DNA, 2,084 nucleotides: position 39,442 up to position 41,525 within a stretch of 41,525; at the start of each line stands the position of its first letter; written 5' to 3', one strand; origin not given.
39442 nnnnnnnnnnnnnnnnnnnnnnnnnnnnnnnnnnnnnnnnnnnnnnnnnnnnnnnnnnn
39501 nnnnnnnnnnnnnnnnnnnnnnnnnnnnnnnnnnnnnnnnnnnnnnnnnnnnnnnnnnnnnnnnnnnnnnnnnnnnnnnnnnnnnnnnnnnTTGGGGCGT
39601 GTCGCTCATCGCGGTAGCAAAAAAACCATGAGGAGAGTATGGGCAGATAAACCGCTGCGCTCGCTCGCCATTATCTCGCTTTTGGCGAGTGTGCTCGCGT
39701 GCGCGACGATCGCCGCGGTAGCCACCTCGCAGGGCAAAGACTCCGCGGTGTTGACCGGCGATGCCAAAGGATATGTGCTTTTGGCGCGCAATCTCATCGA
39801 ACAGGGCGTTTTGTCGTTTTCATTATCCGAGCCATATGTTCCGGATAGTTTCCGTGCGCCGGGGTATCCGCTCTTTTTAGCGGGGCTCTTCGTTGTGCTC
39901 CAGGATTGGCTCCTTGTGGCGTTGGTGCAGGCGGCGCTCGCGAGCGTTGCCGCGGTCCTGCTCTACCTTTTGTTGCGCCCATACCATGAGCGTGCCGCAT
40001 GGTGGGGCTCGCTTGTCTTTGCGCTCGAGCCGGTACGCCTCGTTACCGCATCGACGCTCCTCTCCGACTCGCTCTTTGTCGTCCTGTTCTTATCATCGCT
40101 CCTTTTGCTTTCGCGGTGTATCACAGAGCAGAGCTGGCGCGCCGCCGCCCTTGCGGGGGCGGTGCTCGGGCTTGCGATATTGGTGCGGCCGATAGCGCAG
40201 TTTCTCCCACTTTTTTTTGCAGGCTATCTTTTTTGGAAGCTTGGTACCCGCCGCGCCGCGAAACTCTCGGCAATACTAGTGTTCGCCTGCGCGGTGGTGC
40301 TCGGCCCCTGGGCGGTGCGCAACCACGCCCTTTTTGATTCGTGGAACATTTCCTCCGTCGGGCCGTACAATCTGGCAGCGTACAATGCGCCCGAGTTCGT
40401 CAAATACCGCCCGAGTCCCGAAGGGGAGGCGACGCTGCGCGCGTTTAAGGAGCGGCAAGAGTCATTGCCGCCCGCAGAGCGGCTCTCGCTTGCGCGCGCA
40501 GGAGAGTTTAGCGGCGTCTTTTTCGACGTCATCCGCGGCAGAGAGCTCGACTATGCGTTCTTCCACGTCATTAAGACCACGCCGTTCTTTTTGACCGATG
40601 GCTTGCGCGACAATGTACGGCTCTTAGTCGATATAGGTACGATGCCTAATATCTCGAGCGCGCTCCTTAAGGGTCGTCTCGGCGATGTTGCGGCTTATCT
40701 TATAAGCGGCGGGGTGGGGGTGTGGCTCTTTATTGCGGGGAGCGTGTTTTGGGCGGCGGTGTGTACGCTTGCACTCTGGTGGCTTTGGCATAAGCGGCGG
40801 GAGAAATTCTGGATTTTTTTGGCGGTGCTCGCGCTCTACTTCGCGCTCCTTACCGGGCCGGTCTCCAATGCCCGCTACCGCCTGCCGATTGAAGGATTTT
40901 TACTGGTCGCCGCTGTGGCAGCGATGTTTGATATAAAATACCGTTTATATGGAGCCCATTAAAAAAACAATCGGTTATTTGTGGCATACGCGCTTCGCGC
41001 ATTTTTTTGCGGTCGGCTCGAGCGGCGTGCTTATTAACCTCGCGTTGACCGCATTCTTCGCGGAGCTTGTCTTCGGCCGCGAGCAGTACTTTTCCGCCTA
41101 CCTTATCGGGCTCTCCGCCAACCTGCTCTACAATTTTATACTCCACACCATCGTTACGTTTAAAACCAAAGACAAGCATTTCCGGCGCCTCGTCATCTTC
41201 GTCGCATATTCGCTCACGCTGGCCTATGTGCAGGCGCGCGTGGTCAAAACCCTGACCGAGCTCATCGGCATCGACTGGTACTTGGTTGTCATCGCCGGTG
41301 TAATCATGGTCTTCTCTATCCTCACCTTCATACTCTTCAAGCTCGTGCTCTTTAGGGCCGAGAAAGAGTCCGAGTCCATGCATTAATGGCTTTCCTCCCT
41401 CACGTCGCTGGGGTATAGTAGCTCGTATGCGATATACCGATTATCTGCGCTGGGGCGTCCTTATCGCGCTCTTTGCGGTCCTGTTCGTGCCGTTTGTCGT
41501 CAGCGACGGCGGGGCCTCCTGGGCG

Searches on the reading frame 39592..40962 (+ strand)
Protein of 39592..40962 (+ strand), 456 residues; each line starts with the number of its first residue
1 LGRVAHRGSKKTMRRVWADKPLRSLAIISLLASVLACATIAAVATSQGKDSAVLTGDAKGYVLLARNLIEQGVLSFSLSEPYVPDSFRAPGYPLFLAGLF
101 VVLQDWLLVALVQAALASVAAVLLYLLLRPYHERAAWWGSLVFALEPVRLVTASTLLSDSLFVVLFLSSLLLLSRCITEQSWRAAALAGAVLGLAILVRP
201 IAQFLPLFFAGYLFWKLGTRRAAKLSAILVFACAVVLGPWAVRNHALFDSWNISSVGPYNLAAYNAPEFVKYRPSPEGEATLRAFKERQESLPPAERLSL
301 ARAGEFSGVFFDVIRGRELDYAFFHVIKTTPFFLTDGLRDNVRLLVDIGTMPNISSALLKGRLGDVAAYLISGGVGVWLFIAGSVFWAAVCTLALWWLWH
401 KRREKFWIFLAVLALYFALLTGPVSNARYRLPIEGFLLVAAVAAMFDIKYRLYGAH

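Call 7: search_protein_families(library=pfam, proteins=[window:39592-40962:+], max_evalue=0.001)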
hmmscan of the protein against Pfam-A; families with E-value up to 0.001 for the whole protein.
window:39592-40962:+ (456 aa): 1 family
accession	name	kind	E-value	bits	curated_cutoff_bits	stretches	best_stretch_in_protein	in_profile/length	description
PF13231.12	PMT_2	-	1.3e-10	42.2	26.1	1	90-236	4-152/160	Dolichyl-phosphate-mannose-protein mannosyltransferase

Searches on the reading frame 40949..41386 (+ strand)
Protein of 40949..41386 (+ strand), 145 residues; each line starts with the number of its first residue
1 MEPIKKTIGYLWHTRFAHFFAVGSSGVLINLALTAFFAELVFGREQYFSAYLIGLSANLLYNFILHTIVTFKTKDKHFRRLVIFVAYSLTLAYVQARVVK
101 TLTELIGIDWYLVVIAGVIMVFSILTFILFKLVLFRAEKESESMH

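Call 7: search_protein_families(library=pfam, proteins=[window:40949-41386:+], max_evalue=0.001)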
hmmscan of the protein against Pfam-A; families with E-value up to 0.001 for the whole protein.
window:40949-41386:+ (145 aa): 1 family
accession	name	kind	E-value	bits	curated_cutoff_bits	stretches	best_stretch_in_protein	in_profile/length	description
PF04138.20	GtrA_DPMS_TM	-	5e-12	46.5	26.1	1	19-135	2-117/117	GtrA/DPMS, transmembrane domain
